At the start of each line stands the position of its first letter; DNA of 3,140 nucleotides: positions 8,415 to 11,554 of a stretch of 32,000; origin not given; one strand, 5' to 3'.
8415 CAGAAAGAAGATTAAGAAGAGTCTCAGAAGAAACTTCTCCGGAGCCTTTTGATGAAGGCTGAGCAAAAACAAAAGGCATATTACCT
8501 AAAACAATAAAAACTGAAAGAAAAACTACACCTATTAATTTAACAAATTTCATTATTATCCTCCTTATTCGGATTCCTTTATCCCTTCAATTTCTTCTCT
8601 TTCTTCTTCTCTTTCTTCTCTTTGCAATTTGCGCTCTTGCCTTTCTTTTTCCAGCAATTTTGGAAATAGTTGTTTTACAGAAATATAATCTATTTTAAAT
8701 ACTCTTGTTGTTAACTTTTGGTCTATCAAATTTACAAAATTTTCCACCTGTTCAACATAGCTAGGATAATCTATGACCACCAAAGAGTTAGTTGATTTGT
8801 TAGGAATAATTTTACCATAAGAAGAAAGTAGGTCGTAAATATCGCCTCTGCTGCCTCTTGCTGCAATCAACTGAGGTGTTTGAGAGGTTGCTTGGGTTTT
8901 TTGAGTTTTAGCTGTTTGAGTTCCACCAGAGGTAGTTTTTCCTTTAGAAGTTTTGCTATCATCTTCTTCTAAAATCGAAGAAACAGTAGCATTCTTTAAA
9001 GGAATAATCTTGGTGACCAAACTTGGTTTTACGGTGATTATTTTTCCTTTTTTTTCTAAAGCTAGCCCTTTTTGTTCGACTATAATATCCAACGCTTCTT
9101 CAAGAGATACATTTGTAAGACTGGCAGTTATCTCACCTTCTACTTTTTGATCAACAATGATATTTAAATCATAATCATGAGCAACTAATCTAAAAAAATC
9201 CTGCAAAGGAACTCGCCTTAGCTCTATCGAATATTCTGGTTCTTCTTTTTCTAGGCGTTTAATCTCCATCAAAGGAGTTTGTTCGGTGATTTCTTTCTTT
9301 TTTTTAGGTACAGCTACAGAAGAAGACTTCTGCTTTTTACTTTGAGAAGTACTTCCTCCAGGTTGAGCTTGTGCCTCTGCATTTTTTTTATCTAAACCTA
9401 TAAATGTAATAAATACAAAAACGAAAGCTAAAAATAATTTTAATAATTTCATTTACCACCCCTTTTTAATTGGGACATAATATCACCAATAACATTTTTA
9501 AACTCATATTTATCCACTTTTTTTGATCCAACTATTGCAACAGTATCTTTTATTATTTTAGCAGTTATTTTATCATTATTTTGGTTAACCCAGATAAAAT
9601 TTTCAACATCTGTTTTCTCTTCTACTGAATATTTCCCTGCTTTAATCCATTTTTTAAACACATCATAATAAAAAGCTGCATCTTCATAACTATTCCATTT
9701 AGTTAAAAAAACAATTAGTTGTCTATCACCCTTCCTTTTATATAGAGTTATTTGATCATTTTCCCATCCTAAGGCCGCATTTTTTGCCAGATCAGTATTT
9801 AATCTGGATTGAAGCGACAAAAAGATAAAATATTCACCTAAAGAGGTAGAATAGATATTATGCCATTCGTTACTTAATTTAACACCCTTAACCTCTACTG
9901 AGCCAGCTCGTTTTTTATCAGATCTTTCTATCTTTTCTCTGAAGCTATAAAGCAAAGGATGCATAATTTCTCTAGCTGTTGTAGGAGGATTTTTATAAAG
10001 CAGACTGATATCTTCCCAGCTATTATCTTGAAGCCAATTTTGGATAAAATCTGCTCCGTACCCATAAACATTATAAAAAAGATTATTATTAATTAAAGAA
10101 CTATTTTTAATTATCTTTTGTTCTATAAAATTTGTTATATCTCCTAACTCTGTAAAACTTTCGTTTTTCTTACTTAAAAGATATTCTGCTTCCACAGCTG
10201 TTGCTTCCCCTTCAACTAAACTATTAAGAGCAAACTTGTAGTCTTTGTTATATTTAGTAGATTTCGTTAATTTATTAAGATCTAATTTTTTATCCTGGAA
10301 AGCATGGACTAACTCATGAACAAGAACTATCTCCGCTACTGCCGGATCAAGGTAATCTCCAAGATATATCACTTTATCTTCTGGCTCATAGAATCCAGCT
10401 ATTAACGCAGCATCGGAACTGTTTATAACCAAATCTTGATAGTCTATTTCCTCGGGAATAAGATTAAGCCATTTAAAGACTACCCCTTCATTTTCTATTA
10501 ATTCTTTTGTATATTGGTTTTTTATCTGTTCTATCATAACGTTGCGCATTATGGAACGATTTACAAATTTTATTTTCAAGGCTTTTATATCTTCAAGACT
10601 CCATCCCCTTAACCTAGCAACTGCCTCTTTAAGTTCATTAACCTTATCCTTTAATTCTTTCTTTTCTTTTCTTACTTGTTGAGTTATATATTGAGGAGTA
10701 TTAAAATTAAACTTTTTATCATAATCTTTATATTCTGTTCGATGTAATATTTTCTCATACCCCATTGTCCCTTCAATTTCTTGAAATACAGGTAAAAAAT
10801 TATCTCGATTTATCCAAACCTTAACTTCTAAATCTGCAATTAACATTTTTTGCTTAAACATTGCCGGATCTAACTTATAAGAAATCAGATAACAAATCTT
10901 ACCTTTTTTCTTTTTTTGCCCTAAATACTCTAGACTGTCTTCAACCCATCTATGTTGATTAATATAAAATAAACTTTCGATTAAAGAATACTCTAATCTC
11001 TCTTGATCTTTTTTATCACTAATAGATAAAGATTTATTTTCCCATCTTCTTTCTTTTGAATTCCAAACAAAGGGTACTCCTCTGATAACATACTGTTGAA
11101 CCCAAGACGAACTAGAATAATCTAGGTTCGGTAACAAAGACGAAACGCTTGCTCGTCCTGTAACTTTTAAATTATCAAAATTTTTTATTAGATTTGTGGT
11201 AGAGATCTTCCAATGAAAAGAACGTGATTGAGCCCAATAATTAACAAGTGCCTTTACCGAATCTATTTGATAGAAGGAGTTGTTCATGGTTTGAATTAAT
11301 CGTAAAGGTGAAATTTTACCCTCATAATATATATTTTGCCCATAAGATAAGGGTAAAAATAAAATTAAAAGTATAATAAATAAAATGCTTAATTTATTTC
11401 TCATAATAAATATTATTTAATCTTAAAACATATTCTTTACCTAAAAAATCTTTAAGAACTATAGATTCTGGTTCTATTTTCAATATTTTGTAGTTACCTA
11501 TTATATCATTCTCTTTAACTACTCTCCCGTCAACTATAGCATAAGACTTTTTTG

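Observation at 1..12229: Non-canonical T2SS/T4P-like locus: HTH, PilP/GspC-like anchor, HExxH protein, split secretin, MshE-type ATPase, pilins, ABC-2 module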

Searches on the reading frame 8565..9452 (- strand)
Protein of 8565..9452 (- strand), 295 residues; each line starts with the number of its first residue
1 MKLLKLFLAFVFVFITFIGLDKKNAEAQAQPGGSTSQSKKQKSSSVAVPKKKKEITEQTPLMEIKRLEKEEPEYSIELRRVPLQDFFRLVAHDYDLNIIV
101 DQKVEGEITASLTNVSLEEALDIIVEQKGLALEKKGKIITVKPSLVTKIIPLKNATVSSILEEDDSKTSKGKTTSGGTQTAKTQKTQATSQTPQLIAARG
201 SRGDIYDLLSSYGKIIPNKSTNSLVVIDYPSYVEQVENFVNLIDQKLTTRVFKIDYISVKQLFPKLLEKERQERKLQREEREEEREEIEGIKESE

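Call 5: search_protein_families(library=pfam, proteins=[window:8565-9452:-], max_evalue=0.01)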
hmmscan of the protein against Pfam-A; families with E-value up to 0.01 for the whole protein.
window:8565-9452:- (295 aa): 4 families
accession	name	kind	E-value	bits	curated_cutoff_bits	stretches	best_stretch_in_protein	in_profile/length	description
PF03958.22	Secretin_N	-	3.1e-09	37.4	28.2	1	149-245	3-65/69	Bacterial type II/III secretion system short domain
PF07660.19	STN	-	1.9e-08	34.4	28.4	1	96-143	1-51/52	Secretin and TonB N terminus short domain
PF16344.10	FecR_C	-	0.00025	21.5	24.4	1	78-141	4-70/70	FecR, C-terminal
PF21305.2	type_II_gspD_N0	-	0.0011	19.2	27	1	78-124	3-50/71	GspD-like, N0 domain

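Call 14: search_protein_families(library=ncbifam, proteins=[window:8565-9452:-], max_evalue=0.01)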
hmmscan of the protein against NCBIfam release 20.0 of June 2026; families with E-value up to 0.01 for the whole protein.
window:8565-9452:- (295 aa): 8 families
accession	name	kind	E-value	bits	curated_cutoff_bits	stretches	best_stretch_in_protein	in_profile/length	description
TIGR02515.1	IV_pilus_PilQ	subfamily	2.6e-21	76.1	284.35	1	75-246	5-168/428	type IV pilus secretin PilQ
NF010083.0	PRK13568.1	equivalog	3.8e-14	52.3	554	1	64-248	18-187/419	DNA uptake porin HofQ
TIGR02517.1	type_II_gspD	equivalog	2.1e-08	33.1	351.35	1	80-267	5-183/600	type II secretion system secretin GspD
NF007851.2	PRK10560.1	exception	3.9e-07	29.2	598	1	78-246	28-177/412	DNA uptake porin HofQ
TIGR02520.1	pilus_B_mal_scr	equivalog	4.5e-07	28.8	287.65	1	158-252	176-276/513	PilN family type IVB pilus formation outer membrane protein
TIGR02516.1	type_III_yscC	equivalog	0.00033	19.3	238.45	0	74-160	2-90/463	type III secretion system outer membrane ring subunit SctC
NF011873.0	PRK15346.1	equivalog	0.005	15.6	524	0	62-142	19-99/499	EscC/YscC/HrcC family type III secretion system outer membrane ring protein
TIGR00275.1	TIGR00275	subfamily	0.0077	15.1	183.8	1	134-275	167-314/401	aminoacetone oxidase family FAD-binding enzyme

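Call 82: search_protein_representatives(protein=window:8565-9452:-)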
Query: 295 residues. Proteins with E-value up to 0.001 (for the whole library): 2110; up to 1e-10: 173; up to 1e-30: 70. The best 150 are listed.
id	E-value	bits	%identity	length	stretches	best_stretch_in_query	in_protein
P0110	1.2e-108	378.9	65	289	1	2-295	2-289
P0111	6.3e-67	242.2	46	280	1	3-292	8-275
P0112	3.4e-60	220.2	52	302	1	25-273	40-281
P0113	6.6e-54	199.6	44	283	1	39-292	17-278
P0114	9.1e-53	195.8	50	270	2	53-168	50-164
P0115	3.9e-51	190.5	50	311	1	36-260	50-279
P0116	9.0e-49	182.7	41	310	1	8-266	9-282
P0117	4.1e-47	177.3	43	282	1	52-290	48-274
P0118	9.7e-47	176.1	42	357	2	21-189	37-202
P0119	1.2e-46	175.7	38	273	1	14-293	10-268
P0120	1.3e-46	175.7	43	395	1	34-262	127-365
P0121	1.4e-46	175.5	46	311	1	36-262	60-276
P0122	2.1e-46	175.0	41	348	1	50-278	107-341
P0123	2.8e-46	174.6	43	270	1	52-276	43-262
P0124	6.1e-46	173.5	47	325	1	35-263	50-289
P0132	7.1e-44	166.7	46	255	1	34-260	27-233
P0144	1.4e-39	152.7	39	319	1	61-274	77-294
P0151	1.3e-38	149.4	42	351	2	60-181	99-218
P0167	1.7e-34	136.0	40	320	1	60-263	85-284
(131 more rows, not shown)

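Call 84: list_cluster_members(proteins=[P0111, P0112, P0115, P0118, P0121, P0132, P0144, P0151, P0167, P0114])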
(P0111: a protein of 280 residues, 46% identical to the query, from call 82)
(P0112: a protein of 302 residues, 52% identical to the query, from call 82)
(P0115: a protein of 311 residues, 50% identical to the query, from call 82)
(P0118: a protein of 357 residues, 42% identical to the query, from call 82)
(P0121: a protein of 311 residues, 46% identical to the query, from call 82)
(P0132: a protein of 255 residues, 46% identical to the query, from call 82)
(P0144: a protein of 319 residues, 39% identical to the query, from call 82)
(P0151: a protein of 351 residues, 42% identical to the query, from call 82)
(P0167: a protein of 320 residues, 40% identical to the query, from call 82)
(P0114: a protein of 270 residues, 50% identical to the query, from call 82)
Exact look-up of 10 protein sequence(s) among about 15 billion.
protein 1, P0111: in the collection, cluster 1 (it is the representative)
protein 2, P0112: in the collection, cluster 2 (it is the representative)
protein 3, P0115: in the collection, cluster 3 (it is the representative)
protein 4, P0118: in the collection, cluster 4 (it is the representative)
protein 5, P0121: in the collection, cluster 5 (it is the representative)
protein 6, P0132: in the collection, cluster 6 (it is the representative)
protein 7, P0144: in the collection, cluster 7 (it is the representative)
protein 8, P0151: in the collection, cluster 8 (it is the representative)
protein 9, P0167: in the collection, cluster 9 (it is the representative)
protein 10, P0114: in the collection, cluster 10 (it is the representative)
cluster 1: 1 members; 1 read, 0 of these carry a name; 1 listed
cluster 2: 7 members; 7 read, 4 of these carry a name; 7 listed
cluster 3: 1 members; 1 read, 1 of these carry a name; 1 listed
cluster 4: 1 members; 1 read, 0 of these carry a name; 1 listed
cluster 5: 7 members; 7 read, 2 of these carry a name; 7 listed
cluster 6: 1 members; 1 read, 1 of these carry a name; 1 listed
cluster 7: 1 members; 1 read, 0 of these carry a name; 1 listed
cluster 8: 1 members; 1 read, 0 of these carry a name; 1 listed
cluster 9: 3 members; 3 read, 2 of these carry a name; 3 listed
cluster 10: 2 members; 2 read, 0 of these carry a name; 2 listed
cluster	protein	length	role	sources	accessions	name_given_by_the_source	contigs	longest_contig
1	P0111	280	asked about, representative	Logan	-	-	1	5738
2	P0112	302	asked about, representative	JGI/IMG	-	type II secretory pathway component GspD/PulD (secretin)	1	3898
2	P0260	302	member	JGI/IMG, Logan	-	type II secretory pathway component GspD/PulD (secretin)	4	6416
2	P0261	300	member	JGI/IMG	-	type II secretory pathway component GspD/PulD (secretin)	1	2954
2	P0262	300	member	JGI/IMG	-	type II secretory pathway component GspD/PulD (secretin)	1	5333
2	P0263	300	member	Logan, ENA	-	-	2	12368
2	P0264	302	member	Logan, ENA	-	-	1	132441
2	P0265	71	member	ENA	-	-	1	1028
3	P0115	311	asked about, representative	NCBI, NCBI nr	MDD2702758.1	MAG: hypothetical protein PHC33_01960 [Candidatus Omnitrophica bacterium] | hypothetical protein [Candidatus Omnitrophota bacterium]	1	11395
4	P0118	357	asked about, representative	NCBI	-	-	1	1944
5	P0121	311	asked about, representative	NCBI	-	-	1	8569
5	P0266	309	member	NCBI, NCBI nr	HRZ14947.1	MAG TPA: hypothetical protein P5110_05480 [Candidatus Omnitrophota bacterium] | hypothetical protein [Candidatus Omnitrophota bacterium]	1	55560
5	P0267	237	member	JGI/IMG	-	type II secretory pathway component HofQ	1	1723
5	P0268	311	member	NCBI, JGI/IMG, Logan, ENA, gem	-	-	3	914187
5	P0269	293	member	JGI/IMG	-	-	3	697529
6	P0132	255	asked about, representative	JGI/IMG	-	type II secretory pathway component HofQ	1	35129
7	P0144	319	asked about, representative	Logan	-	-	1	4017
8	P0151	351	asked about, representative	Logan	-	-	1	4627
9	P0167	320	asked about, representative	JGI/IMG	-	type II secretory pathway component GspD/PulD (secretin)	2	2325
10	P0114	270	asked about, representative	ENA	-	-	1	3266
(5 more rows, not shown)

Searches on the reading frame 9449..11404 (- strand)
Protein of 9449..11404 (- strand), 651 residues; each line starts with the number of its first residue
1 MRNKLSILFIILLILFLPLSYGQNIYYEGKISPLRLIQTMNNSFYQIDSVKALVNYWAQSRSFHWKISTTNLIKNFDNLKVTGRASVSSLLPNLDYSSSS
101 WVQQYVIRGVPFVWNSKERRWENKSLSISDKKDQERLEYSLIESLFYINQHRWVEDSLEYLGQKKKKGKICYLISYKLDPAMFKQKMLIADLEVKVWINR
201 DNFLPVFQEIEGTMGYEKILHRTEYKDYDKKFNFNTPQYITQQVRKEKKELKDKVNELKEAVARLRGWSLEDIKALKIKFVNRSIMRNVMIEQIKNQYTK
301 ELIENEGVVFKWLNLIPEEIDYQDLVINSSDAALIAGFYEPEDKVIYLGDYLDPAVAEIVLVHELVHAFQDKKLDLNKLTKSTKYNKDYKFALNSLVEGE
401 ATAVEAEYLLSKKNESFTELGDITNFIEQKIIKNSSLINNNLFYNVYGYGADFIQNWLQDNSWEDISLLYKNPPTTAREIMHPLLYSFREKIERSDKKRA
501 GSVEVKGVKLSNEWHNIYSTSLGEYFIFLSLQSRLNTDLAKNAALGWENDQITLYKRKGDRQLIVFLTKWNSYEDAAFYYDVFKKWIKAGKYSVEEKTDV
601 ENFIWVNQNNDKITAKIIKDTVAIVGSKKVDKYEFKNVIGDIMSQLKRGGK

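Call 5: search_protein_families(library=pfam, proteins=[window:9449-11404:-], max_evalue=0.01)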
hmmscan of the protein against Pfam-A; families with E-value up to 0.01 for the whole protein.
window:9449-11404:- (651 aa): 3 families
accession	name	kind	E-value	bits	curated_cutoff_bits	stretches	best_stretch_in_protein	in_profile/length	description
PF20573.4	DUF6782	-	6.6e-06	26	27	1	336-407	69-136/241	Putative metallopeptidase family (DUF6782)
PF06114.19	Peptidase_M78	-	0.00071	19.8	22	1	329-411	12-88/123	IrrE N-terminal-like domain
PF20733.2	LRIM1_dimer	-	0.0039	17.5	35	0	242-306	63-127/187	Dimerization domain in LRIM1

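Call 14: search_protein_families(library=ncbifam, proteins=[window:9449-11404:-], max_evalue=0.01)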
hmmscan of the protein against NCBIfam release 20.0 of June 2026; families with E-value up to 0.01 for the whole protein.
window:9449-11404:- (651 aa): 1 family
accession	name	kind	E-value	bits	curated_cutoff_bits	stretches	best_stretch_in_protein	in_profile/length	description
NF038145.1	Hvo_1808_fam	equivalog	4.3e-33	115.2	200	2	249-493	26-262/432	Hvo_1808 family surface protein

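Call 15: find_homologous_proteins(query=window:9449-11404:-, max_evalue=0.001)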
Query window:9449-11404:- (651 aa): 9 proteins with E <= 0.001 among 8000 candidates.
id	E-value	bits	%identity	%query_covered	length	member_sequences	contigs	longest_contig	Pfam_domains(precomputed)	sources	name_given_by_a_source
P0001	0.0e+0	1449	100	100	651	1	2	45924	PF26686.1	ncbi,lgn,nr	ncbi:MAG: hypothetical protein K9L84_03515 [Candidatus Omnitrophica bacterium]|nr:hypothetical prote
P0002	4.1e-234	797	55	99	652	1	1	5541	PF26686.1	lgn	-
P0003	6.5e-178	611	47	92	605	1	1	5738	PF26686.1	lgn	-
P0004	9.8e-137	475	37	100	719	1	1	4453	PF26686.1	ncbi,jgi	-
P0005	3.0e-16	77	25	47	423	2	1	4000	PF26686.1,PF06114.20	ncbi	-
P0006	1.7e-14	72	26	53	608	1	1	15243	PF26686.1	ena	-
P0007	2.0e-10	58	25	40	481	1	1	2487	PF26686.1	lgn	-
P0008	1.1e-7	49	22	54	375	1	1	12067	PF26686.1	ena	-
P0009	1.6e-5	42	21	53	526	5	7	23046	PF10708.15,PF26686.1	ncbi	ncbi:MAG: DUF2510 domain-containing protein [Acidimicrobiia bacterium]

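Call 16: find_encoding_contigs(protein=P0002, flank=10000, max_places=3)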
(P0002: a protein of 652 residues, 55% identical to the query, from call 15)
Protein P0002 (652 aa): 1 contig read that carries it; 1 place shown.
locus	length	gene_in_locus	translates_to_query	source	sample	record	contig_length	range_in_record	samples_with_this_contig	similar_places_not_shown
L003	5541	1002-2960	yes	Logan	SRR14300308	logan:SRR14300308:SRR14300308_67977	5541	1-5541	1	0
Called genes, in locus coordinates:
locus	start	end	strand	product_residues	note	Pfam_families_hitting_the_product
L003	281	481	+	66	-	PF04545:Sigma70_r4 (faint), PF13411:MerR_1, PF00376:MerR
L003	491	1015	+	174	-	PF16537:T2SSB (weak)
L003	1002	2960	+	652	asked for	PF26686:DUF8575 (weak)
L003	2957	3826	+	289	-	PF16344:FecR_C (faint), PF07660:STN, PF03958:Secretin_N (weak)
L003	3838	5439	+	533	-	PF03958:Secretin_N (weak), PF00263:Secretin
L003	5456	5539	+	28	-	?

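Call 17: find_encoding_contigs(protein=P0004, flank=10000, max_places=3)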
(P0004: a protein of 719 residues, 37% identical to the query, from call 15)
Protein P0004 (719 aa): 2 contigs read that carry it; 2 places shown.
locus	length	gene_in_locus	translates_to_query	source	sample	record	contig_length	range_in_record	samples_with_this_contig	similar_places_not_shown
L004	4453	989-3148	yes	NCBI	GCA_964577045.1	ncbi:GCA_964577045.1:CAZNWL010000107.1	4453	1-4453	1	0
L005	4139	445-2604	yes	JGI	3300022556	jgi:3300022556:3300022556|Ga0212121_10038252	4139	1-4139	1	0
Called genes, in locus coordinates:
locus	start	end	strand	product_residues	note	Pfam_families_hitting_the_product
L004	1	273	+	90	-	?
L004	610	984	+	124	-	PF23862:CdsD_C (weak)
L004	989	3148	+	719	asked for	PF26686:DUF8575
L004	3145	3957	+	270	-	-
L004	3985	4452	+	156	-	?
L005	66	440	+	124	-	PF23862:CdsD_C (weak)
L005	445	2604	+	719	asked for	PF26686:DUF8575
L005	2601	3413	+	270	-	-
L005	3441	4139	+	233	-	?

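Call 18: find_encoding_contigs(protein=P0006, flank=10000, max_places=3)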
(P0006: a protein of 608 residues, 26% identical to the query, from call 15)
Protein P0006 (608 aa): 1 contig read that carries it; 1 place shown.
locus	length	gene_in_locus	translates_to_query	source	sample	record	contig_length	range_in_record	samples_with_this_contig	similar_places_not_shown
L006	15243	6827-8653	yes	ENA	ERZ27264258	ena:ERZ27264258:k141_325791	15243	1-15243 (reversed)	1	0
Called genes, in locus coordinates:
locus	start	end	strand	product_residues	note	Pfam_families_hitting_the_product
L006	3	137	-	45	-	?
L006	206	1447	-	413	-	PF00368:HMG-CoA_red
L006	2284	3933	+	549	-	PF01656:CbiA, PF09140:MipZ (weak), PF10609:ParA, PF13614:AAA_31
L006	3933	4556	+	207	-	PF04542:Sigma70_r2, PF08281:Sigma70_r4_2, PF04545:Sigma70_r4 (weak)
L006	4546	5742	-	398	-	PF00462:Glutaredoxin, PF01946:Thi4 (weak), PF01266:DAO (weak), PF01494:FAD_binding_3 (weak), PF07992:Pyr_redox_2, PF13738:Pyr_redox_3, PF01266:DAO, PF00070:Pyr_redox, +5 more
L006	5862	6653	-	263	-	-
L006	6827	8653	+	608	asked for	PF26686:DUF8575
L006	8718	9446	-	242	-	PF24553:Rv0428c_C, PF00583:Acetyltransf_1, PF13508:Acetyltransf_7, PF13673:Acetyltransf_10 (weak), PF08445:FR47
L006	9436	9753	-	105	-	PF13744:HTH_37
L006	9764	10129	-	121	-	PF05973:Gp49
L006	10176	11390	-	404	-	PF01266:DAO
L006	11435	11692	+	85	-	-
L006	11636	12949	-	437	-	PF02638:GHL10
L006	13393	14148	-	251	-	-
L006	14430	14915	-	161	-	PF13414:TPR_11 (faint), PF13429:TPR_15 (faint), PF13424:TPR_12, PF00515:TPR_1, PF07719:TPR_2 (weak), PF13424:TPR_12, PF00515:TPR_1 (weak), PF07719:TPR_2 (weak), +10 more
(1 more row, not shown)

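Call 48: search_solved_structures(query=A4, max_evalue=1)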
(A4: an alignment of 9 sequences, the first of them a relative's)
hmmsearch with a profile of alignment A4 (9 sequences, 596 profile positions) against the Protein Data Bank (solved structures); distinct sequences matched with E-value up to 1: 2.
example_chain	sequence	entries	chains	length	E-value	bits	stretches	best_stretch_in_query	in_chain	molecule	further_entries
3dte_A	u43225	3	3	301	0.0013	20.4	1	282-314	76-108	IrrE protein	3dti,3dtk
8slm_A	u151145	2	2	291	0.0033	19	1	282-314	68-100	Zn dependent hydrolase fused to HTH domain, IrrE ortholog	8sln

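Call 61: predict_structure(alignment_id=A4)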
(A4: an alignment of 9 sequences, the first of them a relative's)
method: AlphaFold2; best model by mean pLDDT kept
length: 651 residues; sequences in the alignment: 9
mean_pLDDT: 66.4   pTM: 0.63
mean pLDDT of the five models: 66.4, 65.6, 63.2, 61.7, 55.1
residues with pLDDT >= 90: 123; 70-90: 234; 50-70: 77; < 50: 217
segments of 3 or more residues with pLDDT < 50: 15-152, 182-190, 203-205, 216-237, 330-334, 413-444, 597-600
pLDDT, mean of each block of 10 residues (from residue 1): 63 47 26 31 26 28 33 30 34 36 28 41 40 35 37 61 79 70 43 67 56 50 43 47 68 88 90 88 78 81 90 82 67 65 87 73 93 87 85 91 82 46 42 33 61 84 88 89 81 62 74 90 90 90 83 90 92 90 93 67 81 91 92 89 78 35
secondary structure, 60 per line:
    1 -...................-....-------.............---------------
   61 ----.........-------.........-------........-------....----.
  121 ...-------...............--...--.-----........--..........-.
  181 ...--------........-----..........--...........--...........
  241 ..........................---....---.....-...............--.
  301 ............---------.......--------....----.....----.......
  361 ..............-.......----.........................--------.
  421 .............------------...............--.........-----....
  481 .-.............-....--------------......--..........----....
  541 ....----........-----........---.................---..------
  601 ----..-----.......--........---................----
elements in order: H2-20 H22-25 H33-45 E65-73 E81-89 E97-104 E112-115 E120-123 H131-145 E159-166 E169-178 H180-183 E192-199 E205-214 E217-227 E230-237 H238-266 H270-273 E277-281 H283-297 H300-312 H322-328 E337-340 E345-349 H354-374 H376-382 H387-411 H420-433 H446-460 H463-471 H477-481 H483-495 H497-500 E515-520 H523-532 H537-544 E549-556 E562-569 H573-589 E612-618 E621-628 H632-647

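Call 65: fold_search(model_id=the predicted structure, library=pdb)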
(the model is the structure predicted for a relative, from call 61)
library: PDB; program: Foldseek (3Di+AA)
matches with E <= 10: 346; with E <= 0.001: 0
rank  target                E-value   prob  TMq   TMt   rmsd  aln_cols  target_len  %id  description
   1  3mha_A                3.2e-03  1.00  0.10  0.27  17.6       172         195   12  Crystal structure of LprG from Mycobacterium tuberculosis bound to PIM (released 2010-09-01)
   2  3mh9_A                6.5e-03  0.98  0.09  0.25  17.8       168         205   12  Crystal structure of LprG mutant V91W from Mycobacterium tuberculosis (released 2010-09-01)
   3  3mh8_A                8.7e-03  0.98  0.09  0.25  17.5       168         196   11  Crystal structure of LprG from Mycobacterium tuberculosis (released 2010-09-01)
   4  3mh9_C                1.1e-02  0.97  0.10  0.26  17.6       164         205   12  Crystal structure of LprG mutant V91W from Mycobacterium tuberculosis (released 2010-09-01)
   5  7pkw                  1.5e-02  0.60  0.08  0.18  22.9       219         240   10  Crystal structure of VIRB8-like OrfG central and C-terminal domains of Streptococcus thermophilus ICESt3 (Gram positive  (released 2022-09-07)
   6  9dcy_A                1.5e-02  0.47  0.10  0.21  17.8       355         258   12  Crystal Structure of Designed allosteric facilitated dissociation switch AS1 in complex state HE (released 2025-08-20)
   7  4esq                  1.9e-02  1.00  0.14  0.41   6.7       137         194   11  Crystal structure of the extracellular domain of PknH from Mycobacterium tuberculosis (released 2012-07-18)
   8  9dd2                  2.4e-02  0.33  0.10  0.19  19.5       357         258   11  Crystal Structure of Designed allosteric facilitated dissociation switch AS5 (released 2025-08-20)
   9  2byo                  2.7e-02  0.87  0.09  0.30  19.9       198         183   15  Crystal structure of Mycobacterium tuberculosis lipoprotein LppX (Rv2945c) (released 2006-03-22)
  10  9dd3_A                3.1e-02  0.35  0.11  0.21  18.3       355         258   10  Crystal Structure of Designed allosteric facilitated dissociation switch AS5 in complex state HE (released 2025-08-20)
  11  7mwr_B                3.3e-02  0.30  0.12  0.21  17.8       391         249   12  Structure of De Novo designed beta sheet heterodimer LHD101A53/B4 (released 2022-01-19)
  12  9dd0_C                4.0e-02  0.33  0.11  0.21  18.5       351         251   12  Designed allosteric facilitated dissociation switch AS1 in complex state TH with methylated lysines, crystal #2 (released 2025-08-20)
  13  9drl_B                4.7e-02  0.25  0.13  0.18  18.7       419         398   11  Cryo-EM structure of the T33-549 tetrahedral cage (released 2025-08-06)
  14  9dcx                  4.9e-02  0.28  0.10  0.21  20.1       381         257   12  Crystal Structure of designed allosteric facilitated dissociation switch AS1 (released 2025-08-20)
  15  3mha_B                5.2e-02  0.92  0.09  0.27  16.8       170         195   14  Crystal structure of LprG from Mycobacterium tuberculosis bound to PIM (released 2010-09-01)
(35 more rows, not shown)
